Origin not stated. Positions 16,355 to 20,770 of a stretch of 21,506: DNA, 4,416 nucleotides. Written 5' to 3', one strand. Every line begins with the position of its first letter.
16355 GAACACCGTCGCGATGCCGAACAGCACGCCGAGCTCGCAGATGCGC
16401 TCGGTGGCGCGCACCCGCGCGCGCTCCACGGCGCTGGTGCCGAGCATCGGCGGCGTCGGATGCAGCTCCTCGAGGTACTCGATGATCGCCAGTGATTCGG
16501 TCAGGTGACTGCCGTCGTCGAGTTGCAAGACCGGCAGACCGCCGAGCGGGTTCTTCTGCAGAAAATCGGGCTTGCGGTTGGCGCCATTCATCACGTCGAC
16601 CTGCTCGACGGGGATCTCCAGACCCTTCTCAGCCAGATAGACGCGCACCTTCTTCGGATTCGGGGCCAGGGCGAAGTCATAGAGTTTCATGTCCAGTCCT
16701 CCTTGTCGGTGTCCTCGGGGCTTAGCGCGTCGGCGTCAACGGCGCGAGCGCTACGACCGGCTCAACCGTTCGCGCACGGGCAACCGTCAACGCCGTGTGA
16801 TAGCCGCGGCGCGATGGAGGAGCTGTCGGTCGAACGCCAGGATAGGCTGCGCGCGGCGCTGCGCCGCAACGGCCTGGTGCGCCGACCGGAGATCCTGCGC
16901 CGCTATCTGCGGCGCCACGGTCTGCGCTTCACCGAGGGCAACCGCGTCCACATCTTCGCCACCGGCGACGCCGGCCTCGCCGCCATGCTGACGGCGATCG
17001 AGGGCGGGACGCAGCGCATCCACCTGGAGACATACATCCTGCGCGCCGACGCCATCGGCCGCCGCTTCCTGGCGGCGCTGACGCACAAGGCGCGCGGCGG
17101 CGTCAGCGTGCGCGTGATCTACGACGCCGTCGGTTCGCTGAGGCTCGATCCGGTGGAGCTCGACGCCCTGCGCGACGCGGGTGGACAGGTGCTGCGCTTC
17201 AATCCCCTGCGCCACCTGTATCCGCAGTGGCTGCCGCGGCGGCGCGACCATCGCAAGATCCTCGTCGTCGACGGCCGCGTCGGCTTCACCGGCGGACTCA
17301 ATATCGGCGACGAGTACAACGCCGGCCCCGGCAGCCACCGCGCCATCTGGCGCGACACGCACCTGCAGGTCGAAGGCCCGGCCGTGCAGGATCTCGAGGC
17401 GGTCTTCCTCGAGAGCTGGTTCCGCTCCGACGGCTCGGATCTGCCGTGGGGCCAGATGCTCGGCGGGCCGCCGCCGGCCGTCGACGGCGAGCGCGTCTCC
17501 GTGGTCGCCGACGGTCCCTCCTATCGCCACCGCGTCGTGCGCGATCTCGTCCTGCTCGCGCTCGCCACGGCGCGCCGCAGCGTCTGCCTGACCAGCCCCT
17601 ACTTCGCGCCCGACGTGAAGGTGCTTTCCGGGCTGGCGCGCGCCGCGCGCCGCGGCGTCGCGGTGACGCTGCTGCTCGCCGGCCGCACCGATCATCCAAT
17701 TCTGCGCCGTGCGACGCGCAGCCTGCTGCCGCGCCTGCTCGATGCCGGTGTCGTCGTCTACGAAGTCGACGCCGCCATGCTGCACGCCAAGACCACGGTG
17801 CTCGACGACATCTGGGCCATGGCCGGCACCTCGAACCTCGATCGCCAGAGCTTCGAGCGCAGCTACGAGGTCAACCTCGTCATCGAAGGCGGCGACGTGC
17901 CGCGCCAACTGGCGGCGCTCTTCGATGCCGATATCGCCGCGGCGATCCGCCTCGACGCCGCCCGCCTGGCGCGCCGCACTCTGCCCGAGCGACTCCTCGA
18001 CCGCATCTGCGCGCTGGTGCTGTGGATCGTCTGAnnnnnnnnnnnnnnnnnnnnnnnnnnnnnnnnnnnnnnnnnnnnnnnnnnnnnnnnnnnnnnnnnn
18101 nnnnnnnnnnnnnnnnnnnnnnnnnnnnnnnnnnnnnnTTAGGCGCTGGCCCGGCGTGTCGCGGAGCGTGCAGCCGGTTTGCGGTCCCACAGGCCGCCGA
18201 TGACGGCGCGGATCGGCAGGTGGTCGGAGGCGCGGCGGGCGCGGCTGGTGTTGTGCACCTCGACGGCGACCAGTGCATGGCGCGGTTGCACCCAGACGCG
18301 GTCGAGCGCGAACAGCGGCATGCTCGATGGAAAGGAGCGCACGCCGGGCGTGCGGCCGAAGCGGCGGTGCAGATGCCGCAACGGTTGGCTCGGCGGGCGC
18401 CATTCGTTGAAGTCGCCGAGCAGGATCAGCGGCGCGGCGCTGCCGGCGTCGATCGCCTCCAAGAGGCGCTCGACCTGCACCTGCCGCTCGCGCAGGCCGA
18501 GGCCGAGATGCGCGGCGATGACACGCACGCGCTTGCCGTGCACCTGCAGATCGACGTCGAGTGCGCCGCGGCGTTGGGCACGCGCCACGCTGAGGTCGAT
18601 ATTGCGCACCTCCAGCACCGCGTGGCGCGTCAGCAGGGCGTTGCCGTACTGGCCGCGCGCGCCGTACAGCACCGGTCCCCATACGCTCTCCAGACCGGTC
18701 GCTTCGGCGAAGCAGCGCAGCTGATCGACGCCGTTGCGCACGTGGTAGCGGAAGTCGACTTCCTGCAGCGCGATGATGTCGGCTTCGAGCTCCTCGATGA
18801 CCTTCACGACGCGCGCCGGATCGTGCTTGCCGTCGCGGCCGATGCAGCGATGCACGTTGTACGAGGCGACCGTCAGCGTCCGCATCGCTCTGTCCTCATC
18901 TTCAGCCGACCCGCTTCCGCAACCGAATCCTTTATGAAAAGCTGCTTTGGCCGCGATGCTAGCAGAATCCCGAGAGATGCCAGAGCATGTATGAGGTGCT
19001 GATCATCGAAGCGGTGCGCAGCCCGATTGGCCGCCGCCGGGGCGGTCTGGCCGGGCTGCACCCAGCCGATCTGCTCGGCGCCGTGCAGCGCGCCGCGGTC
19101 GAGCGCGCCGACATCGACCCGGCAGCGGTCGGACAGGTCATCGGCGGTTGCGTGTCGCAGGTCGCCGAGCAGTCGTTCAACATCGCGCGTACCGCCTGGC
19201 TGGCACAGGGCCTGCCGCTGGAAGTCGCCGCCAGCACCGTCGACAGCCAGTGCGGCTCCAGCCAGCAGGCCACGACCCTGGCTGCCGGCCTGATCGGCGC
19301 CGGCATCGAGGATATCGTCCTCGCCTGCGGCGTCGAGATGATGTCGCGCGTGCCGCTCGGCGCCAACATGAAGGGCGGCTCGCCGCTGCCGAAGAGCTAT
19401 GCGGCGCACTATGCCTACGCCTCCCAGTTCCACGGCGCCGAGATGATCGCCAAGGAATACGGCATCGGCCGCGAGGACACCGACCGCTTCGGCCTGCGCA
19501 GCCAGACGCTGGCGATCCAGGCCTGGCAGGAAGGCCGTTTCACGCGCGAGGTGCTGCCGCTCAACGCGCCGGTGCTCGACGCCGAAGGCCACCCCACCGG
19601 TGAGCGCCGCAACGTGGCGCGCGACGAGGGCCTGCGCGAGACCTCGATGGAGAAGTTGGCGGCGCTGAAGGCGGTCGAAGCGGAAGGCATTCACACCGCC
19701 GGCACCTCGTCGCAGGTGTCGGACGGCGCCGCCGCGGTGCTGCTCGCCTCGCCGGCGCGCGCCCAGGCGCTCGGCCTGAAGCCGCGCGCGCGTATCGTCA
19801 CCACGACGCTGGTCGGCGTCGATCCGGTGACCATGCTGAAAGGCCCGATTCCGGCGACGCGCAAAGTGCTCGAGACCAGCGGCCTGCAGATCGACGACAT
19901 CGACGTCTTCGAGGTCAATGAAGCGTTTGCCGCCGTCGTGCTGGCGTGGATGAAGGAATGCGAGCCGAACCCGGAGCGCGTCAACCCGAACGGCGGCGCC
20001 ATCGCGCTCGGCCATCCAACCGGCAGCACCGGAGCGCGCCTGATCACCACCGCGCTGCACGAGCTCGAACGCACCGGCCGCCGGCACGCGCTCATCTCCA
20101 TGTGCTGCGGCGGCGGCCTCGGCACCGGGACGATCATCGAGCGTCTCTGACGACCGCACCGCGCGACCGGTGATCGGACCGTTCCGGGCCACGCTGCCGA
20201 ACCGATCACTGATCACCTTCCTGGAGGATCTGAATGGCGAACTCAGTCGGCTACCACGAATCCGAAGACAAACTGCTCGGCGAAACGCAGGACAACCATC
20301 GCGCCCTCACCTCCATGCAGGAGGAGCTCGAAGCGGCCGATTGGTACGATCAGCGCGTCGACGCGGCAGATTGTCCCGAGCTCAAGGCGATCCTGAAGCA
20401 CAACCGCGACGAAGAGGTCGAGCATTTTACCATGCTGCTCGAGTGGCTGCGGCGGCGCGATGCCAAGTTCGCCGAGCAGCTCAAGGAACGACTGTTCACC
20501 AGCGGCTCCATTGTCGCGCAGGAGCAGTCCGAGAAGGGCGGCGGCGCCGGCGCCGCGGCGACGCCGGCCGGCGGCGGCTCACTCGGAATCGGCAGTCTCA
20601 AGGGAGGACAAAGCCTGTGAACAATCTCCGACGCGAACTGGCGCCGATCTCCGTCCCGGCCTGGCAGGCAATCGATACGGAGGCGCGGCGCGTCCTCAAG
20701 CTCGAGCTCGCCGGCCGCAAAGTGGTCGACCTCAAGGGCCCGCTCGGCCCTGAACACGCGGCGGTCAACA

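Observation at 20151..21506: Unannotated Family-1 encapsulin nanocompartment locus: EncFtn cargo with a canonical targeting peptide, a shell gene coupled through a GTGA overlap, and a convergent multicopper oxidase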

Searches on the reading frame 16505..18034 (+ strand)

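Call 3: search_protein_families(library=pfam, proteins=[window:16505-18034:+], max_evalue=0.01)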
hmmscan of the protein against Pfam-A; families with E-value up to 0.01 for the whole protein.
window:16505-18034:+ (509 aa): 2 families
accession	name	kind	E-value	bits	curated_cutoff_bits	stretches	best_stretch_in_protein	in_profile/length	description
PF13091.12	PLDc_2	-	1.6e-34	119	27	2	352-476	4-131/132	PLD-like domain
PF00614.28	PLDc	-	1e-09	38.4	21.9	1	247-271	4-28/28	Phospholipase D Active site motif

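Call 4: search_protein_families(library=ncbifam, proteins=[window:16505-18034:+], max_evalue=0.01)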
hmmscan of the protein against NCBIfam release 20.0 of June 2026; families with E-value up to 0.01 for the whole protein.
window:16505-18034:+ (509 aa): 8 families
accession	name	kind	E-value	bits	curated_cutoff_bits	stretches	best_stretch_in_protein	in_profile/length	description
TIGR04265.1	bac_cardiolipin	equivalog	4.8e-84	283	290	1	128-505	101-479/483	cardiolipin synthase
NF009107.0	PRK12452.1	equivalog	2.1e-71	241.2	787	1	148-504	142-504/509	cardiolipin synthase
NF008427.0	PRK11263.1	equivalog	3.2e-58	197.7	281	1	141-475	4-338/409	cardiolipin synthase ClsB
NF038319.1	DISARM_DrmC_I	equivalog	1.5e-13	50.8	133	1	329-475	76-233/236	DISARM system phospholipase D-like protein DrmC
NF006946.0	PRK09428.1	equivalog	0.00049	19.1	314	0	146-207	25-88/451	CDP-diacylglycerol--serine O-phosphatidyltransferase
NF010490.0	PRK13912.1-1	equivalog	0.001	19.2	211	1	366-460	51-139/159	nuclease NucT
NF041709.1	RiPP_phane_YxD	equivalog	0.0023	17.9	55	1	391-418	13-40/47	YxD-tail cyclophane-containing RiPP peptide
NF010492.0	PRK13912.1-3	equivalog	0.0083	15.7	297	0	424-461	119-156/178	nuclease NucT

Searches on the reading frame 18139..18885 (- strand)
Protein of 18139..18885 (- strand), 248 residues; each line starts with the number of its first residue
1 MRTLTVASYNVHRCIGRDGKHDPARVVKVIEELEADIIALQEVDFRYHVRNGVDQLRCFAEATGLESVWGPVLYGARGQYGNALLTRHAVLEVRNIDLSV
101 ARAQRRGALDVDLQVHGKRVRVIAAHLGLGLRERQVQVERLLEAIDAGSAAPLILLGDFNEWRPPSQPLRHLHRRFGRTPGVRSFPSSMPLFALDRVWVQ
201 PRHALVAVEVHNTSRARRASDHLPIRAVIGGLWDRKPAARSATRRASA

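Call 3: search_protein_families(library=pfam, proteins=[window:18139-18885:-], max_evalue=0.01)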
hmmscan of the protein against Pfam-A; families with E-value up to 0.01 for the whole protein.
window:18139-18885:- (248 aa): 2 families
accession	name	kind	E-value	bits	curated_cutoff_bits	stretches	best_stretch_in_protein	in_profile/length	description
PF03372.29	Exo_endo_phos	-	4.9e-20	72.6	24.5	1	7-222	1-225/225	Endonuclease/Exonuclease/phosphatase family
PF23226.1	Exo_endo_phos_PGAP2IP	-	1.5e-10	41.2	27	1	2-157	2-156/239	PGAP2IP, C-terminal nuclease-like domain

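Call 4: search_protein_families(library=ncbifam, proteins=[window:18139-18885:-], max_evalue=0.01)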
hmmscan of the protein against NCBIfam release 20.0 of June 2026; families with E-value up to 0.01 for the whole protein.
window:18139-18885:- (248 aa): 5 families
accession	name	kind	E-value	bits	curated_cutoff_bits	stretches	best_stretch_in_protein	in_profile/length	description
TIGR00633.1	xth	equivalog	1.2e-05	24.9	99.05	1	5-160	2-151/255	exodeoxyribonuclease III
NF003842.0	PRK05421.1-4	equivalog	1.7e-05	24.3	144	0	136-227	163-253/259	endonuclease/exonuclease/phosphatase family protein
NF008733.0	PRK11756.1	equivalog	0.00054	19.3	280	1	24-128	16-112/269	exodeoxyribonuclease III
NF003840.0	PRK05421.1-2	equivalog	0.0016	17.6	163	0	128-227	179-276/282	endonuclease/exonuclease/phosphatase family protein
TIGR00195.1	exoDNase_III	equivalog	0.01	15.5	182.55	0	23-107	15-91/254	exodeoxyribonuclease III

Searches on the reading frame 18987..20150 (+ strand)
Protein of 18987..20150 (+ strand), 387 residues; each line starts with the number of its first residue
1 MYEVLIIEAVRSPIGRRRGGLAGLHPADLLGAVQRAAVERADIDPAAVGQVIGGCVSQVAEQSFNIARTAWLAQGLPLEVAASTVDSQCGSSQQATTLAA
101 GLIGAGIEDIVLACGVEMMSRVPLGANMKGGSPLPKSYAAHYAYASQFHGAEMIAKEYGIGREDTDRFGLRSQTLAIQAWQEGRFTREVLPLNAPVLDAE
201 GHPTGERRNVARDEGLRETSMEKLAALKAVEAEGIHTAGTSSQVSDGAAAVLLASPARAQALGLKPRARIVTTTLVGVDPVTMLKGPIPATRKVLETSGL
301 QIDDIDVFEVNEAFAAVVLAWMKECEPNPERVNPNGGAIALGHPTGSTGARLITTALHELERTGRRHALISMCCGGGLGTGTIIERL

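Call 3: search_protein_families(library=pfam, proteins=[window:18987-20150:+], max_evalue=0.01)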
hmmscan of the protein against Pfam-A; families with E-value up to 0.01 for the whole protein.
window:18987-20150:+ (387 aa): 5 families
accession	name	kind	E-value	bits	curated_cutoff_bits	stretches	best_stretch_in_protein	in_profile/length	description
PF00108.29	Thiolase_N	-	2.4e-55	188.2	26.4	1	4-255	1-258/260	Thiolase, N-terminal domain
PF02803.24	Thiolase_C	-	7e-44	148.8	27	1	264-386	1-123/123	Thiolase, C-terminal domain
PF08541.16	ACP_syn_III_C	-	0.0011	19.6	26.6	1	295-383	1-86/90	3-Oxoacyl-[acyl-carrier-protein (ACP)] synthase III C terminal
PF22691.2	Thiolase_C_1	-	0.006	16.8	28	0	290-324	23-57/144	Thiolase C-terminal domain-like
PF00109.32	ketoacyl-synt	-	0.0092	16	20.8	0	77-120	162-205/252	Beta-ketoacyl synthase, N-terminal domain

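Call 4: search_protein_families(library=ncbifam, proteins=[window:18987-20150:+], max_evalue=0.01)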
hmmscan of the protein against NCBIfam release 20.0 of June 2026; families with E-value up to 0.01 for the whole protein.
window:18987-20150:+ (387 aa): 46 families (the best 25 are shown)
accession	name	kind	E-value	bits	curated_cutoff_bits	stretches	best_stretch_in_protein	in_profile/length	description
NF005889.0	PRK07850.1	equivalog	6.7e-172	571.9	515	1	1-387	1-387/387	steroid 3-ketoacyl-CoA thiolase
NF005865.0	PRK07801.1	equivalog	1.8e-131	438.9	591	1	1-387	1-382/382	acetyl-CoA C-acetyltransferase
NF005077.0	PRK06504.1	subfamily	8.9e-121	403.7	590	1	1-387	1-390/390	acetyl-CoA C-acetyltransferase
TIGR01930.1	AcCoA-C-Actrans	subfamily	2.4e-119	398.7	240.55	1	6-385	1-385/385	acetyl-CoA C-acyltransferase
NF006090.0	PRK08242.1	equivalog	1.4e-104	350.5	514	2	214-387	231-402/402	acetyl-CoA C-acetyltransferase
NF006510.0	PRK08947.1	equivalog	3e-96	322.7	519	1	1-387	1-387/387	acetyl-CoA C-acyltransferase FadA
NF006553.0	PRK09052.1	equivalog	2.8e-95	319.7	567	1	3-387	7-399/399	acetyl-CoA C-acyltransferase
NF006551.0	PRK09050.1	subfamily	3.5e-94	316.1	605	2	140-387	156-401/401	3-oxoadipyl-CoA thiolase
TIGR02430.1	pcaF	equivalog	2e-93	313.6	597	1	3-387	2-400/400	3-oxoadipyl-CoA thiolase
NF006552.0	PRK09051.1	subfamily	4.7e-91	306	565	1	2-387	4-395/395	beta-ketothiolase BktB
TIGR02445.1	fadA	equivalog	1.2e-89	300.9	591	1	3-386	1-384/385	acetyl-CoA C-acyltransferase FadA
NF004682.0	PRK06025.1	subfamily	3.5e-88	296.5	568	2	230-387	260-417/417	acetyl-CoA C-acetyltransferase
NF004853.0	PRK06205.1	subfamily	5.4e-87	292.4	551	1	2-386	2-402/404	acetyl-CoA C-acetyltransferase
NF006001.0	PRK08131.1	equivalog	6.9e-87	291.9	622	1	1-386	1-399/401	3-oxoadipyl-CoA thiolase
NF005033.0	PRK06445.1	equivalog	4.1e-86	289.6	511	1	21-386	28-394/395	acetyl-CoA C-acetyltransferase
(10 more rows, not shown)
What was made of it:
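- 18987..20150 (+): Upstream neighbour: a thiolase gene, 387 aa. It is a frequent but dispensable neighbour and has no targeting peptide. Thiolase_N and Thiolase_C both match, and NF005889 scores 571.9 bits against a cut-off of 515 (calls 3, 4).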

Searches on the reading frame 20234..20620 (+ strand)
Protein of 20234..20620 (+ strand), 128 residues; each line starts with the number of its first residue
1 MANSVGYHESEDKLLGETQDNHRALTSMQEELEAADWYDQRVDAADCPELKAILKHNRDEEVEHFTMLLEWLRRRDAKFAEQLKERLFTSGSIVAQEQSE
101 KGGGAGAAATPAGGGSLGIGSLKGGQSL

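Call 3: search_protein_families(library=pfam, proteins=[window:20234-20620:+], max_evalue=0.01)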
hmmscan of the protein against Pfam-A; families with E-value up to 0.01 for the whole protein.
window:20234-20620:+ (128 aa): 1 family
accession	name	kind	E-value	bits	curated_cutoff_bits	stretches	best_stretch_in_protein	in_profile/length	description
PF22277.2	EncFtn-like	-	1.5e-34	118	27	1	7-89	2-84/85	EncFtn-like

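Call 4: search_protein_families(library=ncbifam, proteins=[window:20234-20620:+], max_evalue=0.01)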
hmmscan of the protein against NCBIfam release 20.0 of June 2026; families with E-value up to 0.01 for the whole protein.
window:20234-20620:+ (128 aa): 3 families
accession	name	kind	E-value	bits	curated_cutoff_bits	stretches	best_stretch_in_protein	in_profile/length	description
TIGR04535.1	ferrit_encaps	subfamily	1e-37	128.6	125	1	7-123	1-114/114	encapsulin-associated ferritin-like protein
NF058679.1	EncB_fam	subfamily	8e-22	77.4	90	1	8-122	9-117/117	encapsulin nanocompartment ferritin-likeEncB family encapsulin nanocompartment ferritin-like cargo protein cargo protein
NF058678.1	EncB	exception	0.00027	21.2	210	1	19-112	10-105/160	encapsulin nanocompartment ferritin-like cargo protein EncB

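Call 6: search_solved_structures(query=window:20234-20620:+, show_alignments=3)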
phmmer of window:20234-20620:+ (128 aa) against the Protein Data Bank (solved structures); distinct sequences matched with E-value up to 0.001: 12.
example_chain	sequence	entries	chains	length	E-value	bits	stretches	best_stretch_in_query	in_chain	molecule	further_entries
33bf_A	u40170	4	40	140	1e-38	135.5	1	5-126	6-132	Encapsulated ferritin-like protein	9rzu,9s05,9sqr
5da5_A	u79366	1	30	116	2.2e-31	111.9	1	5-100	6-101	Rru_A0973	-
5l8b_A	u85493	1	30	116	1.4e-30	109.3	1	5-100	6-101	Uncharacterized protein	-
6suw_A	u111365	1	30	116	1.4e-30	109.3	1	5-100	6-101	Uncharacterized protein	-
6sv1_A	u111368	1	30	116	1.4e-30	109.3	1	5-100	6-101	Encapsulated Ferritin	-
5l89_A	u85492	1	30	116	1.4e-30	109.3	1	5-100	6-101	Rru_A0973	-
5l8g_A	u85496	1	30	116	5.3e-30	107.4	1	5-100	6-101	Uncharacterized protein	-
7oe2_1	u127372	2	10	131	2.1e-28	102.3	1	6-123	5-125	Haliangium ochraceum Encapsulated ferritin localisation sequence | Haliangium ochraceum encapsulated ferritin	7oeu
5l8f_A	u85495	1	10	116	2.2e-28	102.2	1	5-100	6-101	Rru_A0973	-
3k6c_A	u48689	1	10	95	7.5e-27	97.2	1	2-93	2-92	Uncharacterized protein NE0167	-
5n5f_A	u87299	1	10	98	2.4e-22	82.7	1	2-96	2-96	encapsulated ferritin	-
7s8t_A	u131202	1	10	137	1.5e-09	41.4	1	15-113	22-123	EncC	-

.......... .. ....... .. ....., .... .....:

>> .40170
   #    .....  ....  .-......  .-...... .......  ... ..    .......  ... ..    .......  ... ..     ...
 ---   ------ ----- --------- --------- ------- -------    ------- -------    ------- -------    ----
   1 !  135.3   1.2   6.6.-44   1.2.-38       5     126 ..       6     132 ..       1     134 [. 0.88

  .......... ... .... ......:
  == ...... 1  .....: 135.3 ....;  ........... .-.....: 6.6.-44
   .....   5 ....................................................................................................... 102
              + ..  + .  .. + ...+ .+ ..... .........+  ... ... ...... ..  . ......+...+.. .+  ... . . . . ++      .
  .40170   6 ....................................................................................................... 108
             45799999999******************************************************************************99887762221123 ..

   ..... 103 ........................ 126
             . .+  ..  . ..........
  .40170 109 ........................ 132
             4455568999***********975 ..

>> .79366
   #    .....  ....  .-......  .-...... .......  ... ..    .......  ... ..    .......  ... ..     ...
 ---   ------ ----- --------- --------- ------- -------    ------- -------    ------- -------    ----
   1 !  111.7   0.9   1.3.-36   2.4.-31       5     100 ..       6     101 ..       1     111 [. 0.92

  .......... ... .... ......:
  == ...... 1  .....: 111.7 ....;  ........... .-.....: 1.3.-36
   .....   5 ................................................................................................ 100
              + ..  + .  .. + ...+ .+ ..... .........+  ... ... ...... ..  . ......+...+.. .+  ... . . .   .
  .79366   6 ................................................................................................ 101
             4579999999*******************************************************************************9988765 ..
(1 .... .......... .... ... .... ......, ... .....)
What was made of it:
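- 20576..20605 (+): Cargo targeting peptide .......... (aa 115-124), preceded by a Gly/Ala-rich linker and followed by GQSL. It is identical to the R. rubrum EncFtn peptide in the phmmer alignment (call 6).
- Closest known: Rhodospirillum rubrum EncFtn. Same: The targeting peptide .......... is identical (call 6).
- It is identical to the R. rubrum peptide (call 6).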
